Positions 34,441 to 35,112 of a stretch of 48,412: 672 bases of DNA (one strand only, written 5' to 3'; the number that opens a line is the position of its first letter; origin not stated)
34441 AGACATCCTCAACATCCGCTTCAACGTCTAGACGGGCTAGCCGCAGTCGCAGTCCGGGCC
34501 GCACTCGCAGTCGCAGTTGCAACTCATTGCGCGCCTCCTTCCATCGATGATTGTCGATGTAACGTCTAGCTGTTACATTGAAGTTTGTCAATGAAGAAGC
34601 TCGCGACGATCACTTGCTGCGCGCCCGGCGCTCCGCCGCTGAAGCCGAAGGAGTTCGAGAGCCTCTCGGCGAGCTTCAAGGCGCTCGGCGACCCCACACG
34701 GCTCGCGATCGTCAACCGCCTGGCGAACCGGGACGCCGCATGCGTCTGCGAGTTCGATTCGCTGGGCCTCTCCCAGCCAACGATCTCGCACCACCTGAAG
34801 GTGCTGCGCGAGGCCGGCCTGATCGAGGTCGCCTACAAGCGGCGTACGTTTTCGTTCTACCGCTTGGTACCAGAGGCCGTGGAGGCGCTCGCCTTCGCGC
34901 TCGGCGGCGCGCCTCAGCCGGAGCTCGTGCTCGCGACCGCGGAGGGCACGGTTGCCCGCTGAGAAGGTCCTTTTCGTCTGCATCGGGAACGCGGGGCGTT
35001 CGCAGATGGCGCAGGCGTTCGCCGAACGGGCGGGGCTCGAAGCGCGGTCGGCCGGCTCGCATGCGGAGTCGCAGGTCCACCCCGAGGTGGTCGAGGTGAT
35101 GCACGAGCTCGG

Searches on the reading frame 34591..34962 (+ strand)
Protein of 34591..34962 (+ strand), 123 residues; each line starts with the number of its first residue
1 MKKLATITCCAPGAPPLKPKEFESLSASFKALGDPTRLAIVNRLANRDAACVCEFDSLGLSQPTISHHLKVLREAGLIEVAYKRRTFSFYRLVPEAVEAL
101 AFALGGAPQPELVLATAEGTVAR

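Call 5: search_protein_families(library=pfam, proteins=[window:34591-34962:+])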
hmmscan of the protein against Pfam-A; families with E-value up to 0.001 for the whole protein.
window:34591-34962:+ (123 aa): 3 families
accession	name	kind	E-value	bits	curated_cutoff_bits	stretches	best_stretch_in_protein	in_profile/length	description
PF01022.26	HTH_5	-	4.1e-15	55.8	22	1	34-79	1-46/47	Bacterial regulatory protein, arsR family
PF12840.13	HTH_20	-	1.9e-10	41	27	1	32-80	1-50/51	Helix-turn-helix domain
PF13412.12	HTH_24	-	0.00025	21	21.9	1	57-79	26-48/48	Winged helix-turn-helix DNA-binding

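Call 6: search_protein_families(library=ncbifam, proteins=[window:34591-34962:+], max_evalue=1)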
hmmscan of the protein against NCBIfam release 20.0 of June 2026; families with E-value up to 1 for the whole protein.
window:34591-34962:+ (123 aa): 15 families
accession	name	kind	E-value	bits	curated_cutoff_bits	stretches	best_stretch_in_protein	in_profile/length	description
NF033788.1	HTH_metalloreg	subfamily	1e-21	76.5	55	1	26-100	2-76/77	metalloregulator ArsR/SmtB family transcription factor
NF041413.1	ArsR_Rv2640c_fam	equivalog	2.1e-15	57.1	155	1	6-104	12-113/118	Rv2640c family ArsR-like transcriptional regulator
NF033789.1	repress_SdpR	subfamily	2.4e-13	49.8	100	1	29-95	2-67/79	autorepressor SdpR family transcription factor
NF007528.0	PRK10141.1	subfamily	9.3e-12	44.9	97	1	29-95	10-76/117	metalloregulator ArsR/SmtB family transcription factor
NF045707.1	Dbac_1936_reg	equivalog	8.1e-11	41.8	115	1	22-97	4-78/99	ArsR/SmtB-type metalloregulator TsoR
NF040642.1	sulf_sens_BigR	equivalog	1.1e-09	38.3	155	1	25-103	10-87/95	sulfite-sensing transcriptional repressor BigR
NF047906.1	CdPbTransRegCmtR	equivalog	1.6e-07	31.2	150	1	25-94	11-79/104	Cd(II)/Pb(II)-sensing metalloregulatory transcriptional regulator CmtR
NF053755.1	MsvR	equivalog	3.4e-05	23.7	220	1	27-82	5-60/236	transcriptional factor MsvR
NF053602.1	Phr_regulator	exception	0.0035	16.9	320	1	31-80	8-57/191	heat shock transcription regulator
NF052532.1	TransRegPagRBaca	equivalog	0.0061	16.6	170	1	20-74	12-67/99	transcriptional repressor PagR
TIGR01884.1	cas_HTH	subfamily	0.0081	15.6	60.2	1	57-84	165-192/202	CRISPR-associated CARF protein Csa3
NF008273.0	PRK11050.1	equivalog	0.064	12.9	153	1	56-82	62-88/156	manganese-binding transcriptional regulator MntR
NF004170.0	PRK05638.1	equivalog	0.16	10.5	421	1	35-93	371-431/442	threonine synthase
NF006574.0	PRK09098.1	subfamily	0.19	11.1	278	1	21-75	168-221/277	HrpE/YscL family type III secretion apparatus protein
NF053756.1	MreA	equivalog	0.2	11.5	100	1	58-84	41-67/110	MreA family transcriptional regulator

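Call 7: find_encoding_contigs(protein=window:34591-34962:+, flank=3000, max_places=10)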
Protein window:34591-34962:+ (123 aa): 5 contigs read that carry it; 5 places shown.
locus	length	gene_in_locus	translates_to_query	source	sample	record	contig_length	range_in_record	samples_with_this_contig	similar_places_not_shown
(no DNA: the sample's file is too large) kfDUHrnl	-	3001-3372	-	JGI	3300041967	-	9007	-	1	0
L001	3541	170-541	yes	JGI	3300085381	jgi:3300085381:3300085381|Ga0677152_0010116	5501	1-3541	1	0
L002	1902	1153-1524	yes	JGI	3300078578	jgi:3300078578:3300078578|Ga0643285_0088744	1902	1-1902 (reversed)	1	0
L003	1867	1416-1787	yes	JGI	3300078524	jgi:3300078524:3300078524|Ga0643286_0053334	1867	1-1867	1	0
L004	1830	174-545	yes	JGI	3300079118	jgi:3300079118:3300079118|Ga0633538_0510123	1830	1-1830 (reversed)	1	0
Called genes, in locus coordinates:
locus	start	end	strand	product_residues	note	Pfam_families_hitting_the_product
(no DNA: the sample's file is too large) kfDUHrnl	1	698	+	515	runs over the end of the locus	PF05496:RuvB_N (faint), PF13191:AAA_16 (faint), PF00004:AAA, PF17862:AAA_lid_3, PF01434:Peptidase_M41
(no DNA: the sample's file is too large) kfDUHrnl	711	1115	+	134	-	PF00903:Glyoxalase, PF13468:Glyoxalase_3, PF13669:Glyoxalase_4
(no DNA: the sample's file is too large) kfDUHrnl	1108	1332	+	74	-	-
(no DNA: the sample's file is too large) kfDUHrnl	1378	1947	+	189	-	PF07638:Sigma70_ECF (weak), PF04542:Sigma70_r2, PF08281:Sigma70_r4_2, PF04545:Sigma70_r4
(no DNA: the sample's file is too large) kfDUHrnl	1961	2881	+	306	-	PF01926:MMR_HSR1 (faint), PF06071:YchF-GTPase_C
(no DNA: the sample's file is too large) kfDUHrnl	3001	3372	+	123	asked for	PF01022:HTH_5, PF12840:HTH_20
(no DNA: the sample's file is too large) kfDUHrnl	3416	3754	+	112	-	PF01451:LMWPc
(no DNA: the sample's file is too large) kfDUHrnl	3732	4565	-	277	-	PF01336:tRNA_anti-codon, PF01966:HD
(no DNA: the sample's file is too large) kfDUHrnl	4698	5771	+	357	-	PF06245:DUF1015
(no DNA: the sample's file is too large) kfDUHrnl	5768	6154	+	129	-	?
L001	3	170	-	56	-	?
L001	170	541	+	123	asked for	PF01022:HTH_5, PF12840:HTH_20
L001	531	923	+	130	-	PF01451:LMWPc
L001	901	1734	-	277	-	PF01336:tRNA_anti-codon, PF01966:HD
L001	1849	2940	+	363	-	PF06245:DUF1015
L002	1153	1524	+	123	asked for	PF01022:HTH_5, PF12840:HTH_20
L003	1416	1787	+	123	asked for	PF01022:HTH_5, PF12840:HTH_20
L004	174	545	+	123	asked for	PF01022:HTH_5, PF12840:HTH_20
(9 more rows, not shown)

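Call 15: find_homologous_proteins(query=window:34591-34962:+, max_evalue=1e-10)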
Query window:34591-34962:+ (123 aa): 7249 proteins with E <= 1e-10 among 8000 candidates; the best 120 are listed.
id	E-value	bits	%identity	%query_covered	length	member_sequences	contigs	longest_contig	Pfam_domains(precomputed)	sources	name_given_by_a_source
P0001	3.8e-69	248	96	99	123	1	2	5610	PF12840.14,PF01022.27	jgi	jgi:ArsR family transcriptional regulator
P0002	7.3e-67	241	91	100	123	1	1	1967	PF12840.14,PF01022.27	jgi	jgi:ArsR family transcriptional regulator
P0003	8.3e-67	241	91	100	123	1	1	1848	PF12840.14,PF01022.27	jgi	-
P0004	9.5e-66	237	92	100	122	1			PF12840.14,PF01022.27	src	-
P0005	1.8e-65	237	91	100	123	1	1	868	PF12840.14,PF01022.27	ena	-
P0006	2.1e-65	236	89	100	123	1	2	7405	PF12840.14,PF01022.27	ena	-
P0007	2.6e-65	236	91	100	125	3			PF12840.14,PF01022.27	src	-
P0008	5.7e-65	235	87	100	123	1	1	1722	PF12840.14,PF01022.27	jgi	jgi:ArsR family transcriptional regulator, arsenate/arsenite/antimonite-responsive transcriptional r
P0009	6.8e-65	235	89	100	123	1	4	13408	PF12840.14,PF01022.27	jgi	jgi:ArsR family transcriptional regulator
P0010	8.0e-65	234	89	100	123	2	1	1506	PF12840.14,PF01022.27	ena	-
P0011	1.2e-64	234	87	100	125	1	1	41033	PF12840.14,PF01022.27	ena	-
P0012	1.2e-64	234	91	100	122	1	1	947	PF12840.14,PF01022.27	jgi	jgi:ArsR family transcriptional regulator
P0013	1.9e-64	233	88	100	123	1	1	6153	PF12840.14,PF01022.27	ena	-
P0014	3.0e-64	233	87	100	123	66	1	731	PF12840.14,PF01022.27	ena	-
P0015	3.9e-64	232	86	100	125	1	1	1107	PF12840.14,PF01022.27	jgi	jgi:ArsR family transcriptional regulator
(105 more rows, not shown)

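Call 18: find_related_loci(query=A1, collection=metagenome_contigs, flank=2500)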
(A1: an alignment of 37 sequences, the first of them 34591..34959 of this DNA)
Query A1 (123 aa) in metagenome_contigs; peptide patterns used: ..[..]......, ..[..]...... (x = any residue, [..] = any of these).
600 stretches matched a pattern (row limit reached: there are more); 550 encode a relative of the query (tblastn E <= 1e-3); the best 80 are kept; 80 distinct loci.
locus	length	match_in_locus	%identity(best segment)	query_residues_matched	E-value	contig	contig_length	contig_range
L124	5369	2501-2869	96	1-123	8e-76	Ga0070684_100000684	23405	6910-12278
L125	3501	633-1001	96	1-123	6e-76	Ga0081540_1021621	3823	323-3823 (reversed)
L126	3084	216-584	96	1-123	6e-76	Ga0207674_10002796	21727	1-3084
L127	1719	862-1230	95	1-123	1e-78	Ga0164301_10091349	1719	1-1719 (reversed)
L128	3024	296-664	95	1-123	4e-76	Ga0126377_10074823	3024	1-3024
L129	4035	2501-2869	93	1-123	7e-74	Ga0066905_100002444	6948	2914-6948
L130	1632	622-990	92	1-123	7e-77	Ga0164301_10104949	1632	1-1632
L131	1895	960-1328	92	1-123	2e-76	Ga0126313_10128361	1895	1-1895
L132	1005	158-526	92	1-123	4e-79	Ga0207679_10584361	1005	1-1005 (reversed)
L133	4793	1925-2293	92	1-123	2e-73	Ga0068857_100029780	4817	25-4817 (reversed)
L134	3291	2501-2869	91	1-123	4e-73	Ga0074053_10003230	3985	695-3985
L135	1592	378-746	92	1-123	3e-76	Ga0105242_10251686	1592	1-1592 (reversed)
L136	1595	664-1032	92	1-123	4e-76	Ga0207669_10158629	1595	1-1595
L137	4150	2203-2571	91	1-123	8e-72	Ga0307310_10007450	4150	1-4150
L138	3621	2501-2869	91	1-123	8e-72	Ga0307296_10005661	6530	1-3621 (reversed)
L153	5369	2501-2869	84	1-123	2e-66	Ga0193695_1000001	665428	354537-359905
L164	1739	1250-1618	79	1-123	2e-64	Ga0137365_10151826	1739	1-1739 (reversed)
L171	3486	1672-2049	72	1-123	9e-59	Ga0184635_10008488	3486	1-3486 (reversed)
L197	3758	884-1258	66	1-122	2e-47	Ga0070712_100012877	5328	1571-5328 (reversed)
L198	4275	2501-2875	66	1-122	2e-47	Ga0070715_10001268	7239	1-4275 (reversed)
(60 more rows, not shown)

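Call 42: search_solved_structures(query=window:34591-34959:+, max_evalue=0.00001, show_alignments=3)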
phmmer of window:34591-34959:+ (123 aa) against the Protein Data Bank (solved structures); distinct sequences matched with E-value up to 0.00001: 9.
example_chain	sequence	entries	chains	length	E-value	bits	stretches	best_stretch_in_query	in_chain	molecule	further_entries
6j0e_A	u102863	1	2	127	5.9e-14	55.9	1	7-100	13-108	Arsenic responsive repressor ArsR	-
7txm_A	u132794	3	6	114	4.7e-10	43.4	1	24-101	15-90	Transcriptional regulator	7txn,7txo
9t6t_A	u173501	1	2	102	2.2e-08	38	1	17-100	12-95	Lmo1102 protein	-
9t6r_A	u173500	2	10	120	3e-08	37.5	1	17-100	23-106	Lmo1102 protein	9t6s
8qkf_A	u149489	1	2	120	1.5e-07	35.3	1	14-95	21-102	ArsR family transcriptional regulator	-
1r1t_A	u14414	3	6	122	1.2e-06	32.4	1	14-99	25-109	Transcriptional repressor smtB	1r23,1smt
3pqj_A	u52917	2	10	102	2.3e-06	31.5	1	25-98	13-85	Biofilm growth-associated repressor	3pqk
2lkp_A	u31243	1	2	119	4.6e-06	30.5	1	15-83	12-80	HTH-type transcriptional regulator NmtR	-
1r22_A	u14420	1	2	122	5.3e-06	30.3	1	13-99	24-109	Transcriptional repressor smtB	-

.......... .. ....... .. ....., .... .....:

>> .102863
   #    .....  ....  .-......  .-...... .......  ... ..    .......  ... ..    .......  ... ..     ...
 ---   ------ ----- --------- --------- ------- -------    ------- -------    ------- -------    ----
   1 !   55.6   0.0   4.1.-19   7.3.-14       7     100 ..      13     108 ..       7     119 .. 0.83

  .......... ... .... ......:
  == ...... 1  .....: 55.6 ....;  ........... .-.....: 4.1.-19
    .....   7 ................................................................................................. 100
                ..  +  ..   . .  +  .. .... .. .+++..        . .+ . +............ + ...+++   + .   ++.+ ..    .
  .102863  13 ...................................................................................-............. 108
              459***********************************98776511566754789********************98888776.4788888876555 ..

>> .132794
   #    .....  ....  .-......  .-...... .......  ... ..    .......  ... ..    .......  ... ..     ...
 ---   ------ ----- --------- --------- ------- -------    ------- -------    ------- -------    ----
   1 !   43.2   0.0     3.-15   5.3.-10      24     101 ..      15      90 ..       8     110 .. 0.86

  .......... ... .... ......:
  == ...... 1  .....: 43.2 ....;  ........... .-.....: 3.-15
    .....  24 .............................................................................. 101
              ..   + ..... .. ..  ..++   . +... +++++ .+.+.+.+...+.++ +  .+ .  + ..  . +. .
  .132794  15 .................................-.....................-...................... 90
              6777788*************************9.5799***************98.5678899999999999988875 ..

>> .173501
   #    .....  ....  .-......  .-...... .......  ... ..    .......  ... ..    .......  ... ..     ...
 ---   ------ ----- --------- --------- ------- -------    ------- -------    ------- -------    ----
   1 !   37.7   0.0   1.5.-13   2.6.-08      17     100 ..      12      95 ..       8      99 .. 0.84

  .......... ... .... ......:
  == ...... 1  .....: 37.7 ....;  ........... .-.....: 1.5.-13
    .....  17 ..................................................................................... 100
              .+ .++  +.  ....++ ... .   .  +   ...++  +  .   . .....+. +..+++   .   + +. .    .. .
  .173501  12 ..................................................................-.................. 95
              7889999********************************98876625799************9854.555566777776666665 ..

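Call 47: search_dna_similar(query=window:34591-34959:+, collection=plasmids, mode=protein, max_rows=15)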
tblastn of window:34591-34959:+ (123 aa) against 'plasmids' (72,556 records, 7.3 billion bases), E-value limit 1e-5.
Records with a match: 2059; places in all: 2364; records where one place covers at least 80% of the query: 54.
Best place of each record, by identity: 60-80% 4; <60% 2055.
By first word of the organism name: Klebsiella 1251; Enterobacter 81; Bacillus 63; Rhodococcus 58; Streptomyces 54; Acinetobacter 40; Citrobacter 36; Lactiplantibacillus 36; Rhizobium 32; Providencia 30; and 105 more.
By predicted mobility (MOB-suite, as given by PLSDB): conjugative 1216; non-mobilizable 598; mobilizable 245.
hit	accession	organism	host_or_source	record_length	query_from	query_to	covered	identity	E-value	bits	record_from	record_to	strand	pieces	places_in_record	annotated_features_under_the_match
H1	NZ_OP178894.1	Amnibacterium kyonggiense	-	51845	6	115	89%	44.7%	6e-17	82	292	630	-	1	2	metalloregulator ArsR/SmtB family transcription factor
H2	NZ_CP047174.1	Rathayibacter sp. VKM Ac-2760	Tanacetum vulgare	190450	1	101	82%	47.2%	3e-17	83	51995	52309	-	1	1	metalloregulator ArsR/SmtB family transcription factor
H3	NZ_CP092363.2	Mycolicibacterium crocinum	-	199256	9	108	81%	47.2%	4e-15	77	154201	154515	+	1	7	metalloregulator ArsR/SmtB family transcription factor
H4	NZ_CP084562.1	Arthrobacter sp. FW305-BF8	isolate,groundwater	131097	9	110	83%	46.2%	6e-17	82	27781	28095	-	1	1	metalloregulator ArsR/SmtB family transcription factor | GNAT family N-acetyltransferase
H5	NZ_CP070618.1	Rhodococcus pseudokoreensis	cell culture,rhizosphere of apple ...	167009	9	116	88%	43.5%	3e-16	80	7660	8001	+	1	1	metalloregulator ArsR/SmtB family transcription factor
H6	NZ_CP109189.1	Streptomyces sp. NBC_01708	-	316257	1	110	89%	42.5%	4e-20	91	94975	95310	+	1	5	metalloregulator ArsR/SmtB family transcription factor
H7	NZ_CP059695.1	Gordonia rubripertincta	Cell culture,soil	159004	9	117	89%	42.5%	3e-16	80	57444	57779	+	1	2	metalloregulator ArsR/SmtB family transcription factor | arsB: ACR3 family arsenite efflux transporter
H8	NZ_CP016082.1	Streptomyces sp. SAT1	Adenophora trachelioides Maxim.,single ...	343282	16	113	80%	46.5%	3e-16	80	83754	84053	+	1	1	metalloregulator ArsR/SmtB family transcription factor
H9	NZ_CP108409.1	Kitasatospora sp. NBC_01300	-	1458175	10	104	77%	48.0%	6e-18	85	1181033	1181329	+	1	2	record has no annotation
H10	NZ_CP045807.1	Gordonia pseudamarae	Whole organism,Foam on activated sludge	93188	9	104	78%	47.0%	3e-17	83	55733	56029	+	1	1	metalloregulator ArsR/SmtB family transcription factor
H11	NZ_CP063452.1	Rhodococcus pyridinivorans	oil-polluted soil,Libyan oil-polluted ...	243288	9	104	78%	47.0%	4e-17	82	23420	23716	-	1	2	metalloregulator ArsR/SmtB family transcription factor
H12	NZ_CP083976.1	Rhodococcus rhodochrous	compost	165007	9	104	78%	47.0%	4e-17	82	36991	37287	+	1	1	metalloregulator ArsR/SmtB family transcription factor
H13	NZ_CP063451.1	Rhodococcus pyridinivorans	oil-polluted soil,Libyan oil-polluted ...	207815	9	104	78%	47.0%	4e-17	82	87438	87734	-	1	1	metalloregulator ArsR/SmtB family transcription factor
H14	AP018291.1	Calothrix sp. NIES-4105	-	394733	9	104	78%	47.0%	4e-17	82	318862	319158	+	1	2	transcriptional regulator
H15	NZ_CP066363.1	Pseudarthrobacter defluvii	cell culture,sediment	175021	9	104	78%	46.5%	3e-16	80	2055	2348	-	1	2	metalloregulator ArsR/SmtB family transcription factor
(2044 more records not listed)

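Call 48: get_annotated_region(hit=H2, flank=1500)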
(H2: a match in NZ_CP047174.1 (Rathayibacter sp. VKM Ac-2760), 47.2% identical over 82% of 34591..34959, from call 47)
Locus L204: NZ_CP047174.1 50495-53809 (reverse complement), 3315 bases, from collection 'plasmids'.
description: Rathayibacter sp. VKM Ac-2760 plasmid unnamed1, complete sequence
organism: Rathayibacter sp. VKM Ac-2760 (NCBI taxid 2609253)
taxonomy: Bacteria; Actinomycetota; Actinomycetes; Micrococcales; Microbacteriaceae; Rathayibacter; Rathayibacter sp. VKM Ac-2760
host: -; source: Tanacetum vulgare; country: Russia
typing (MOB-suite, as given by PLSDB): non-mobilizable
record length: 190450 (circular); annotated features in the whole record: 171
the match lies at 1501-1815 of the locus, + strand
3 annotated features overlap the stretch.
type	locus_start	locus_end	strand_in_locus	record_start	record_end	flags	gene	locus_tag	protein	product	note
CDS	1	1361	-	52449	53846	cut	-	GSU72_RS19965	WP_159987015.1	arsenic transporter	GO:0046685 - response to arsenic-containing substance [Evidence IEA]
CDS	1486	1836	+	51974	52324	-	-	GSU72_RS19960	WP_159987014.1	metalloregulator ArsR/SmtB family transcription factor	GO:0006355 - regulation of DNA-templated transcription [Evidence IEA]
CDS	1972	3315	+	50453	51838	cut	-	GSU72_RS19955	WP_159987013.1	FAD-dependent oxidoreductase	-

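Call 49: get_annotated_region(hit=H6, flank=1500)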
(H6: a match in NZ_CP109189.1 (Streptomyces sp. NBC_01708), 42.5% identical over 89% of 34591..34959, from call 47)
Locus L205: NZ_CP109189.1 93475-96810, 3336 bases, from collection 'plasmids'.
description: Streptomyces sp. NBC_01708 plasmid unnamed1, complete sequence
organism: Streptomyces sp. NBC_01708 (NCBI taxid 2975915)
taxonomy: Bacteria; Actinomycetota; Actinomycetes; Kitasatosporales; Streptomycetaceae; Streptomyces; Streptomyces sp. NBC 01708
host: -; source: -; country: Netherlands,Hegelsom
typing (MOB-suite, as given by PLSDB): non-mobilizable; replicon rep_cluster_1982
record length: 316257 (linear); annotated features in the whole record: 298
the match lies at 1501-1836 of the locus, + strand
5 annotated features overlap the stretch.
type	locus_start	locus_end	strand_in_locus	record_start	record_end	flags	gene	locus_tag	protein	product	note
CDS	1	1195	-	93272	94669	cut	-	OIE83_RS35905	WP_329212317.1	NAD(P)-binding domain-containing protein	-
CDS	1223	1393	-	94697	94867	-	-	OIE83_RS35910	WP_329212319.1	hypothetical protein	-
CDS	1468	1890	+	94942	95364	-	-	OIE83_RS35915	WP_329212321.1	metalloregulator ArsR/SmtB family transcription factor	GO:0006355 - regulation of DNA-templated transcription [Evidence IEA]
CDS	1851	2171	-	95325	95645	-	-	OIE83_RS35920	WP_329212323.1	metalloregulator ArsR/SmtB family transcription factor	GO:0006355 - regulation of DNA-templated transcription [Evidence IEA]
CDS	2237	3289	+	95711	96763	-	-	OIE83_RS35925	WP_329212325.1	NAD(P)/FAD-dependent oxidoreductase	-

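Call 50: get_annotated_region(hit=H1, flank=1500)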
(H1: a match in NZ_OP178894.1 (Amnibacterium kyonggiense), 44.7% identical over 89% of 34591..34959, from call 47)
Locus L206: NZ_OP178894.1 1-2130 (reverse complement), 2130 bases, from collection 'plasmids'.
description: Amnibacterium kyonggiense strain KSL51201-037 plasmid pAKP20, complete sequence
organism: Amnibacterium kyonggiense (NCBI taxid 595671)
taxonomy: Bacteria; Actinomycetota; Actinomycetes; Micrococcales; Microbacteriaceae; Amnibacterium; Amnibacterium kyonggiense
host: -; source: -; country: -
typing (MOB-suite, as given by PLSDB): non-mobilizable
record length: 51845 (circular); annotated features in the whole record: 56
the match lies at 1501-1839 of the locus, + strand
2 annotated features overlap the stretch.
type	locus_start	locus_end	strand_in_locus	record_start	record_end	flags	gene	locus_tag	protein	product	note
CDS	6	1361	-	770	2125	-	-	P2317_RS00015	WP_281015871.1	FAD-dependent oxidoreductase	-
CDS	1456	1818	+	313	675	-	-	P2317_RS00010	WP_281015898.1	metalloregulator ArsR/SmtB family transcription factor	GO:0006355 - regulation of DNA-templated transcription [Evidence IEA]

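Call 65: get_annotated_region(hit=H7, flank=2500)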
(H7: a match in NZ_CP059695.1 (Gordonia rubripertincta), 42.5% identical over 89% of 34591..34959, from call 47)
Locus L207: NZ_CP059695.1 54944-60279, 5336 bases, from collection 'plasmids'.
description: Gordonia rubripertincta strain SD5 plasmid pGRS1, complete sequence
organism: Gordonia rubripertincta (NCBI taxid 36822)
taxonomy: Bacteria; Actinomycetota; Actinomycetes; Mycobacteriales; Gordoniaceae; Gordonia; Gordonia rubripertincta
host: -; source: Cell culture,soil; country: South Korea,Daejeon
typing (MOB-suite, as given by PLSDB): mobilizable; relaxase MOBF
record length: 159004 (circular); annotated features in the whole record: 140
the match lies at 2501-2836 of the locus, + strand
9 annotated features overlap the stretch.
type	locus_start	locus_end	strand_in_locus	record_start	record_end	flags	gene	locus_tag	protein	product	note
CDS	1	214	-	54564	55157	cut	-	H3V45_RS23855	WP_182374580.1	thermonuclease family protein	-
CDS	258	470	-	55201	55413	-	-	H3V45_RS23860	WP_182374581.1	hypothetical protein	-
CDS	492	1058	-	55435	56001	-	-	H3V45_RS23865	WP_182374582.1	DnaB-like helicase N-terminal domain-containing protein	GO:0006260 - DNA replication [Evidence IEA]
CDS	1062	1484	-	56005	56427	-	-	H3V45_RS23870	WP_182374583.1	hypothetical protein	-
CDS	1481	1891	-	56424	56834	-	-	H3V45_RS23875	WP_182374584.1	hypothetical protein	-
CDS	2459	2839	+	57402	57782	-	-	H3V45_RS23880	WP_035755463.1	metalloregulator ArsR/SmtB family transcription factor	GO:0006355 - regulation of DNA-templated transcription [Evidence IEA]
CDS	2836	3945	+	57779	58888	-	arsB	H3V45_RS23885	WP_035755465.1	ACR3 family arsenite efflux transporter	GO:0046685 - response to arsenic-containing substance [Evidence IEA]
CDS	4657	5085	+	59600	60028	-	-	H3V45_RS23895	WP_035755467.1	arsenate reductase ArsC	-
CDS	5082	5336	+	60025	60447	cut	-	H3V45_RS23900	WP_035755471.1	low molecular weight phosphatase family protein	-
